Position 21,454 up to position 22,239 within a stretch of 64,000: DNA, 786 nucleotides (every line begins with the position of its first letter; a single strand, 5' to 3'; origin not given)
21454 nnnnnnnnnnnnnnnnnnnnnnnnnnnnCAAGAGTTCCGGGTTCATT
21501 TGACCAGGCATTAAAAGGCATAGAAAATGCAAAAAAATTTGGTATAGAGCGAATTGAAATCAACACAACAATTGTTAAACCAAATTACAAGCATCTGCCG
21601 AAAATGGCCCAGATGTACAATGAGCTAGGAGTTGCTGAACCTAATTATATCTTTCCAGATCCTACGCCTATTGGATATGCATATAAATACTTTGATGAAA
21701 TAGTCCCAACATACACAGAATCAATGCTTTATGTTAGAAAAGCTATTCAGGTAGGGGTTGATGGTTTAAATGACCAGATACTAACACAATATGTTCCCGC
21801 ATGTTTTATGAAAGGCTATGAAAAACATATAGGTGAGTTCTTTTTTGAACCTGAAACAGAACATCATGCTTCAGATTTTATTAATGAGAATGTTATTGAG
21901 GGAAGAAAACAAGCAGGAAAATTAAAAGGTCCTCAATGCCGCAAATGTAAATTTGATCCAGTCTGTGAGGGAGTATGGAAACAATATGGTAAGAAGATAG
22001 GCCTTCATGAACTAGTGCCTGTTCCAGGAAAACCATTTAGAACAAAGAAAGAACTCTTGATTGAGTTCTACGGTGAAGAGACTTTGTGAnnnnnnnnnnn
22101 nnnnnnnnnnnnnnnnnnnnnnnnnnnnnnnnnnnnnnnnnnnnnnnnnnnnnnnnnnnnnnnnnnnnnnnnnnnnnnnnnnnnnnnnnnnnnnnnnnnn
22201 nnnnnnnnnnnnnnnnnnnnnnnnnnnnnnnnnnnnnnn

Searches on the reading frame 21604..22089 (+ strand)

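Call 9: search_protein_families(library=ncbifam, proteins=[window:21604-22089:+], max_evalue=0.001)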
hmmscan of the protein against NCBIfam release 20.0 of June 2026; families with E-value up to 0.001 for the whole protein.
window:21604-22089:+ (161 aa): 1 family
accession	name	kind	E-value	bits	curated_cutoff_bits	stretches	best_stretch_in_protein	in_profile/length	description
NF038332.1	rSAM_rare_HxsC4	exception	4.9e-11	42.4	500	1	25-140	199-335/335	radical SAM protein HxsC4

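Call 10: search_protein_families(library=pfam, proteins=[window:21604-22089:+], max_evalue=0.001)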
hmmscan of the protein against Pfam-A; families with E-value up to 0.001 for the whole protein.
window:21604-22089:+ (161 aa): 0 families
